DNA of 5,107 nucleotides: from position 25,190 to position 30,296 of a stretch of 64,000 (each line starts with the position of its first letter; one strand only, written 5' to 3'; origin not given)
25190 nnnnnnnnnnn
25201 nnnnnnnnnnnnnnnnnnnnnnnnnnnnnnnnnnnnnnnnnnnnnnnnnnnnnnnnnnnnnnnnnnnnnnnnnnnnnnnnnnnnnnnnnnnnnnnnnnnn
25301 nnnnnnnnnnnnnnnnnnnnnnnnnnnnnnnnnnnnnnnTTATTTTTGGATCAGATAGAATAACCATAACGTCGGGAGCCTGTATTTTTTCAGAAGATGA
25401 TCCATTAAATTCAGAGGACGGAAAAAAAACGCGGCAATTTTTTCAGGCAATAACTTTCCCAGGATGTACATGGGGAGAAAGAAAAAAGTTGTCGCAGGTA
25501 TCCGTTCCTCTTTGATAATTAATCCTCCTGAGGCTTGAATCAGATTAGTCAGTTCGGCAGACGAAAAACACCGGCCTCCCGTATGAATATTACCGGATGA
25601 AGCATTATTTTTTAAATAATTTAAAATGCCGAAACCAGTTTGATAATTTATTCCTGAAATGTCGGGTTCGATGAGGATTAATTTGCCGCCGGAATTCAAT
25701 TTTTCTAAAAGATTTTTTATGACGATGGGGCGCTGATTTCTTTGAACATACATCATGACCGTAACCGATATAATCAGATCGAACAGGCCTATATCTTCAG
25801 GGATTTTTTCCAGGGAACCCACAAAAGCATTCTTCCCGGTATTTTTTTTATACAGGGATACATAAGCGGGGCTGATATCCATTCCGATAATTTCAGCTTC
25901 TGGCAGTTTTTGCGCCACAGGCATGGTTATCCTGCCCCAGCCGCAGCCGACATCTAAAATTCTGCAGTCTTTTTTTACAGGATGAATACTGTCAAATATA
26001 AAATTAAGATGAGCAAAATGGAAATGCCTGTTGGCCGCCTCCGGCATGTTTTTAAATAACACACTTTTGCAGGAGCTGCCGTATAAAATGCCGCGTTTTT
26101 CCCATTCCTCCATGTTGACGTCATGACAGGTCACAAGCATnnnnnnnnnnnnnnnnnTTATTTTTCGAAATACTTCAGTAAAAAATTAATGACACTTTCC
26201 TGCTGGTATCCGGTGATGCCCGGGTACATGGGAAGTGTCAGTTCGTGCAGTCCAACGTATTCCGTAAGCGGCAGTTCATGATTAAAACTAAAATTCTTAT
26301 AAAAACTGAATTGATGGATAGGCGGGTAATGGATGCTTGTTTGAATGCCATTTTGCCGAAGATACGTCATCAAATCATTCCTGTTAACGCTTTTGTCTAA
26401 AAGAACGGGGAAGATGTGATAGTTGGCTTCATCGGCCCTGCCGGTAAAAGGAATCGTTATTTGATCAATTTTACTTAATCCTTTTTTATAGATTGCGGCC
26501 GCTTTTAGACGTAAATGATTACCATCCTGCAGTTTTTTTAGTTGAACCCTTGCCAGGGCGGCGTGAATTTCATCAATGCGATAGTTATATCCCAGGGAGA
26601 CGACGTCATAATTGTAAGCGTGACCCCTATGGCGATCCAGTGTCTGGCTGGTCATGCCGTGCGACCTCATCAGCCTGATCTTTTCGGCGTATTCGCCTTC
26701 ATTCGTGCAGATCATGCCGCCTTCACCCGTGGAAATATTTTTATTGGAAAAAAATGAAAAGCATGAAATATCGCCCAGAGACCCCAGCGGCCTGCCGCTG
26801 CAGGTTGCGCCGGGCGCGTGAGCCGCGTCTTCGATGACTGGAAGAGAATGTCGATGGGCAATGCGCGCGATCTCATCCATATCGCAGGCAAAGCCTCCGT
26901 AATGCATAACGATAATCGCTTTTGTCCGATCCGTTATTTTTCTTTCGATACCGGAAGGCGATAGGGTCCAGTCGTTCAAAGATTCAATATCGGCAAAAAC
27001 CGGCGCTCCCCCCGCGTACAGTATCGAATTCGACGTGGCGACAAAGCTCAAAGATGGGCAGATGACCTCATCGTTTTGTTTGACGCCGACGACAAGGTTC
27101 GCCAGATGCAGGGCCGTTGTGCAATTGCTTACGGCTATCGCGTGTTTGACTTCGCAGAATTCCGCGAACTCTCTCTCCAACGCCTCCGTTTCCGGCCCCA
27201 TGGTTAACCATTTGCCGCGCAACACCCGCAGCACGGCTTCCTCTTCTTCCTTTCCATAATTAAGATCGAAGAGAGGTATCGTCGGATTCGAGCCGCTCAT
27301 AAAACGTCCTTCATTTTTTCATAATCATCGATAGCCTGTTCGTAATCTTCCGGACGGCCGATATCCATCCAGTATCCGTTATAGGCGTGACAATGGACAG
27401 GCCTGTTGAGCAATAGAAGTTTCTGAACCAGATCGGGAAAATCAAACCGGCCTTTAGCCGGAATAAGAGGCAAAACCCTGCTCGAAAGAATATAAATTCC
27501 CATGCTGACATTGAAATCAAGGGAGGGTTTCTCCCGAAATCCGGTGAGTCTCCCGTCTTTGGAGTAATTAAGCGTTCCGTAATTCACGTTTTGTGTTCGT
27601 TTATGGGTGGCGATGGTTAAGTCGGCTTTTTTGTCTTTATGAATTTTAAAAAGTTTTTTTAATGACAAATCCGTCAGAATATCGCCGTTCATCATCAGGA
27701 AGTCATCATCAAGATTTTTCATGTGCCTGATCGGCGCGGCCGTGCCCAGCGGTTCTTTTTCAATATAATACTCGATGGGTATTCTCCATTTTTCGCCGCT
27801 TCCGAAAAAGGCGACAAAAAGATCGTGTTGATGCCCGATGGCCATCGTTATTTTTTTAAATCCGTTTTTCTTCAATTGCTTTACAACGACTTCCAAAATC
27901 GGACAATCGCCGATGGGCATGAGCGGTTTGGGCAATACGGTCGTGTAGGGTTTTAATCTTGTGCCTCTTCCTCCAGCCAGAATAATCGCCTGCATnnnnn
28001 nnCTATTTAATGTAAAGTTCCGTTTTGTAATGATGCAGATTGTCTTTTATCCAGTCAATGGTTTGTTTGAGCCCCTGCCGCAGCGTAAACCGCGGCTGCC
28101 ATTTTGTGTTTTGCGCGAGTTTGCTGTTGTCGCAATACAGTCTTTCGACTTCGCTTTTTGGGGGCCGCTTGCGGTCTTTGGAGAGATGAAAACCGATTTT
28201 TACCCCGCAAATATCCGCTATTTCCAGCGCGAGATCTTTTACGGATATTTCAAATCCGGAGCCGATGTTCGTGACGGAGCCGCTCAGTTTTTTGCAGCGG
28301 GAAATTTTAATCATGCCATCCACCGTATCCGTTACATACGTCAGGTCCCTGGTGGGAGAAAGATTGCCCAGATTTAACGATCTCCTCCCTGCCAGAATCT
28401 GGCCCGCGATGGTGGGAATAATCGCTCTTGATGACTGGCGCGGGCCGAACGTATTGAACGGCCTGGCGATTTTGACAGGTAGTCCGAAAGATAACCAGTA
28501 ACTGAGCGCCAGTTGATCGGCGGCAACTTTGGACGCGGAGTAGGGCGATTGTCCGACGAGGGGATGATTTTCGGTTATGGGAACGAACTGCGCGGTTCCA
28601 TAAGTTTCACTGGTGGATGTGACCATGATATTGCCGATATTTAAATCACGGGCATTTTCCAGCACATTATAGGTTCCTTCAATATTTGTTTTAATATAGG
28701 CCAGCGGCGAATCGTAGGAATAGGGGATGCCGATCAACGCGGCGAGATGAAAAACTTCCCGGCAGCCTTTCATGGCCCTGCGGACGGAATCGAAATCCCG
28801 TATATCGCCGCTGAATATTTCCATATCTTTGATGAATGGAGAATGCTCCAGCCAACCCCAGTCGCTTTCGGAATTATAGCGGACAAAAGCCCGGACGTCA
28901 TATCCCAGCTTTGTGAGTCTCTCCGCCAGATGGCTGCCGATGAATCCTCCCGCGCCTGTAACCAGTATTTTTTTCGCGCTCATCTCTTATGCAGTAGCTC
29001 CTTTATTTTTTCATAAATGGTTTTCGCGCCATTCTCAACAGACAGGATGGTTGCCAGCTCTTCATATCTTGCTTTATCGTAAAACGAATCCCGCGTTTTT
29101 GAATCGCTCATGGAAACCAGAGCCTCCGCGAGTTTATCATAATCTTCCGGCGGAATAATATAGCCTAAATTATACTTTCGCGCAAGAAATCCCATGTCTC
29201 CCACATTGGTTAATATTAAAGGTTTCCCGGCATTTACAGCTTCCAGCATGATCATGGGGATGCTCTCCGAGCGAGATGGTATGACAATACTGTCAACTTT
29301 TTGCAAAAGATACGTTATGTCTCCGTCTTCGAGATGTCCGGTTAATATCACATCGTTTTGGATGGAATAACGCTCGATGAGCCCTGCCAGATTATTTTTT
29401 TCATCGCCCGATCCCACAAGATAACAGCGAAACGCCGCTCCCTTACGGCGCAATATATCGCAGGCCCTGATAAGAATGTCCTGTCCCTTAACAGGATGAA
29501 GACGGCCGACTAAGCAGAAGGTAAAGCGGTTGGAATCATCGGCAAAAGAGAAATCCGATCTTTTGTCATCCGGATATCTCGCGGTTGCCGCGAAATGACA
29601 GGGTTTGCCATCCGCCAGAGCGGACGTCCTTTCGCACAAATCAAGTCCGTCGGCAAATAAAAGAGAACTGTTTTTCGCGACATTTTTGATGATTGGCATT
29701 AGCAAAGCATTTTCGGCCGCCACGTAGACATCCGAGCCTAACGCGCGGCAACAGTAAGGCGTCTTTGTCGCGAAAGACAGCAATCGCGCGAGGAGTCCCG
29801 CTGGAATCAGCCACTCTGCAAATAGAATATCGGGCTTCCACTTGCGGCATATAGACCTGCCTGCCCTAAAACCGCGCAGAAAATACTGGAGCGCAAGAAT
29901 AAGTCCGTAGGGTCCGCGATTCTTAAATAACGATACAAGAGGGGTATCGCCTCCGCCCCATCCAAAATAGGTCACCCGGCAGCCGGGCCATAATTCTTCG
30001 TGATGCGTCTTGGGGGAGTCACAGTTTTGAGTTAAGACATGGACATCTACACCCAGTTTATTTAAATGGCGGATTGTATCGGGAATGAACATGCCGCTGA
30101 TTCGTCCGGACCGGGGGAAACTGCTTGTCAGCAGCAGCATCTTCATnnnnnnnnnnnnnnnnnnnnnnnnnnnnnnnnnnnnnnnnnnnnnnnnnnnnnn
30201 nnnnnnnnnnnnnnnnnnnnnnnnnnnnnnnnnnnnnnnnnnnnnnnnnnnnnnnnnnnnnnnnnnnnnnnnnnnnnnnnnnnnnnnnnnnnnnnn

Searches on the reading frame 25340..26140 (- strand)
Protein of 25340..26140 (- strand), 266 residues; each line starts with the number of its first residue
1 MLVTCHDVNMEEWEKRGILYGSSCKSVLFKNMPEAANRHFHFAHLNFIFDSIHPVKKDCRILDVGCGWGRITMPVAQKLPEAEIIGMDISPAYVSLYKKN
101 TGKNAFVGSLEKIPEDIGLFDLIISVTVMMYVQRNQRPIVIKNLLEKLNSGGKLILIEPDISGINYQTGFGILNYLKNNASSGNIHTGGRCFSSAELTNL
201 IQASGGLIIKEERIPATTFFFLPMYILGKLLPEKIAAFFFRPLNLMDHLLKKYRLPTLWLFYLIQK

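Call 8: search_protein_families(library=pfam, proteins=[window:25340-26140:-], max_evalue=0.001)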
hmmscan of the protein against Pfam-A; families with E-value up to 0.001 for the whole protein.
window:25340-26140:- (266 aa): 10 families
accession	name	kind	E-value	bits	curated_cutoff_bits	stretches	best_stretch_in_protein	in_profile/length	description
PF13649.12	Methyltransf_25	-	2.1e-15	57.6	27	1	61-152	1-97/97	Methyltransferase domain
PF13847.12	Methyltransf_31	-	2.3e-14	53.7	27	1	56-160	2-113/145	Methyltransferase domain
PF08241.18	Methyltransf_11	-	1.2e-12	48.7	21.2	1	62-156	1-95/95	Methyltransferase domain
PF08242.18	Methyltransf_12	-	3.1e-12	47.5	30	1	62-154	1-98/98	Methyltransferase domain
PF13489.12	Methyltransf_23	-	5.4e-11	42.9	27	1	56-205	21-158/164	Methyltransferase domain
PF05175.20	MTS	-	2e-07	31.2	23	1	57-108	31-82/170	Methyltransferase small domain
PF03848.20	TehB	-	6.7e-06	26.1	20.4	1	55-157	28-133/193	Tellurite resistance protein TehB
PF02353.26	CMAS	-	7.2e-06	25.9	27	1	55-156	60-164/273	Mycolic acid cyclopropane synthetase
PF02390.23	Methyltransf_4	-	7.2e-05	22.7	24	1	61-96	5-40/173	Putative methyltransferase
PF06325.19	PrmA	-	0.00018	21.6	22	1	55-111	159-214/296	Ribosomal protein L11 methyltransferase (PrmA)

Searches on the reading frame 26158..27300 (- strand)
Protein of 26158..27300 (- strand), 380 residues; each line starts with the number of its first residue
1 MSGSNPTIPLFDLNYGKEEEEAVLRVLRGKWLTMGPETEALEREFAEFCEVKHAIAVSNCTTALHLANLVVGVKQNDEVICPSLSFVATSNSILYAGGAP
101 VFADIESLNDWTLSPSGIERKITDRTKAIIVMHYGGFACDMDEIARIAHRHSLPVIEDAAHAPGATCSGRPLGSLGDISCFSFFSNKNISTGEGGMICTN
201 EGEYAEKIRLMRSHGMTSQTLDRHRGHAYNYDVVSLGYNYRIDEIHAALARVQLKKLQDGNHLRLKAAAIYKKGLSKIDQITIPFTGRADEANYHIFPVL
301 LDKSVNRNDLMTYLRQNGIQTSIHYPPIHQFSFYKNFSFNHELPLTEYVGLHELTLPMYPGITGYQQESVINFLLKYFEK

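Call 8: search_protein_families(library=pfam, proteins=[window:26158-27300:-], max_evalue=0.001)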
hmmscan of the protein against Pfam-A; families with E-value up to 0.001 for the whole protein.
window:26158-27300:- (380 aa): 5 families
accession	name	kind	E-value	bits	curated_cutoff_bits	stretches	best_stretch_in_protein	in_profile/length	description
PF01041.23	DegT_DnrJ_EryC1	-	1.3e-117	393.5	19.8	1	16-373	4-358/360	DegT/DnrJ/EryC1/StrS aminotransferase family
PF00155.27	Aminotran_1_2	-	1.1e-07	31.8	19.7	1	39-165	45-192/361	Aminotransferase class I and II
PF01053.26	Cys_Met_Meta_PP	-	2.5e-06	26.8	27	1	34-217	50-232/381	Cys/Met metabolism PLP-dependent enzyme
PF00266.25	Aminotran_5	-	3.8e-06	26.6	21.5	0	39-162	46-179/371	Aminotransferase class-V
PF01212.27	Beta_elim_lyase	-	1e-05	25.5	27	1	36-218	32-232/288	Beta-eliminating lyase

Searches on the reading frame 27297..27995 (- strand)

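Call 8: search_protein_families(library=pfam, proteins=[window:27297-27995:-], max_evalue=0.001)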
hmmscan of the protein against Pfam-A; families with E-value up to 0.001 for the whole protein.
window:27297-27995:- (232 aa): 2 families
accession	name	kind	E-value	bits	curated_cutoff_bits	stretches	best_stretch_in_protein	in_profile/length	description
PF00483.29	NTP_transferase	-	9.2e-41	140.5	21.2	1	3-227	2-244/245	Nucleotidyl transferase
PF12804.13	NTP_transf_3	-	2.6e-09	37.9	27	1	3-134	1-126/160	MobA-like NTP transferase domain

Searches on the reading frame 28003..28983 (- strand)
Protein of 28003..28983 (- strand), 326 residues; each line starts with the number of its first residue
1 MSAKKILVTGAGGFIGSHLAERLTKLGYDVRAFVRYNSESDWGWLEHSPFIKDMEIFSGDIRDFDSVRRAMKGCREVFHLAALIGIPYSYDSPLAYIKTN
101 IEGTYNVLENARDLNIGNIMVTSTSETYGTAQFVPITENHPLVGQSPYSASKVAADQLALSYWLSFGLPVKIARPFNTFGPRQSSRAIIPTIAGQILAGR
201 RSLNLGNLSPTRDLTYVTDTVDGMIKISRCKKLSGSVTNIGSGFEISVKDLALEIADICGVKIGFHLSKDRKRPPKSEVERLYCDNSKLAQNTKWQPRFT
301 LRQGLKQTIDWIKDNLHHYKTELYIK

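Call 8: search_protein_families(library=pfam, proteins=[window:28003-28983:-], max_evalue=0.001)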
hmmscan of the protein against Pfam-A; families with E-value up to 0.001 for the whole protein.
window:28003-28983:- (326 aa): 9 families
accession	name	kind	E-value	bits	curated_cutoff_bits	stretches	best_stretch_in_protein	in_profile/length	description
PF16363.11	GDP_Man_Dehyd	-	1.4e-69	235.5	27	1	7-308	1-332/332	GDP-mannose 4,6 dehydratase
PF01370.27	Epimerase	-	2e-55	188.3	20.9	1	6-241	1-240/240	NAD dependent epimerase/dehydratase family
PF01073.25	3Beta_HSD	-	1.5e-18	67.2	22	1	7-220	1-221/280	3-beta hydroxysteroid dehydrogenase/isomerase family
PF02719.21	Polysacc_synt_2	-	7.9e-16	58.5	20.2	1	6-125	1-129/293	Polysaccharide biosynthesis protein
PF07993.18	NAD_binding_4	-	2.5e-10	40.4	20.1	1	8-183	1-210/258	Male sterility protein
PF13460.12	NAD_binding_10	-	1.2e-09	38.8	27.2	1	10-157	1-129/184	NAD(P)H-binding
PF05368.20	NmrA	-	5.3e-08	33.3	27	1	3-80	2-76/298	NmrA-like family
PF00106.31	adh_short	-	5.5e-08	33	26.6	1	4-159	1-160/195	short chain dehydrogenase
PF04321.23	RmlD_sub_bind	-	6.3e-06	25.9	27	1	5-158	2-135/287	RmlD substrate binding domain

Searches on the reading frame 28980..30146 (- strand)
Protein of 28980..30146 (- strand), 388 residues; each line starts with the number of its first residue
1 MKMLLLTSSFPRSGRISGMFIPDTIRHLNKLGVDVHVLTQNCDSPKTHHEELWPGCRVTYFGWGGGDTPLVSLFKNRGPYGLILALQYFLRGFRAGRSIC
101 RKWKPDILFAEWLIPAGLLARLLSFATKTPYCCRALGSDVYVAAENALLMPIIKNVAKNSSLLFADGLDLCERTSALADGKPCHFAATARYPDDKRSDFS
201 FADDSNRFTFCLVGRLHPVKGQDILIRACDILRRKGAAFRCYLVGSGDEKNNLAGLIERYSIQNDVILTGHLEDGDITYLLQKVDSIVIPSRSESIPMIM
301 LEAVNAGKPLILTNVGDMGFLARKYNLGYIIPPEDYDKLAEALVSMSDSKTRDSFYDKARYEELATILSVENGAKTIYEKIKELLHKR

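Call 8: search_protein_families(library=pfam, proteins=[window:28980-30146:-], max_evalue=0.001)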
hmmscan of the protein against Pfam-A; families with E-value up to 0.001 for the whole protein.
window:28980-30146:- (388 aa): 6 families
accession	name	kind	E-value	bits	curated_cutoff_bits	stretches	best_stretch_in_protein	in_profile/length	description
PF00534.26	Glycos_transf_1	-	3.1e-30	105.4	26.4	1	197-360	5-170/172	Glycosyl transferases group 1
PF13692.12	Glyco_trans_1_4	-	8e-26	91.4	27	1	208-346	2-139/142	Glycosyl transferases group 1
PF13579.12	Glyco_trans_4_4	-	6.8e-10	40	29.7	1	23-140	9-106/158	Glycosyl transferase 4-like domain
PF13477.12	Glyco_trans_4_2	-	5.5e-08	33.5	23.4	1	24-164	16-136/139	Glycosyl transferase 4-like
PF20706.3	GT4-conflict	-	2.9e-07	30.3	26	1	155-350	142-340/385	Family 4 Glycosyltransferase in conflict systems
PF13439.12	Glyco_transf_4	-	0.00012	22.6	28.5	1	23-131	10-99/170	Glycosyltransferase Family 4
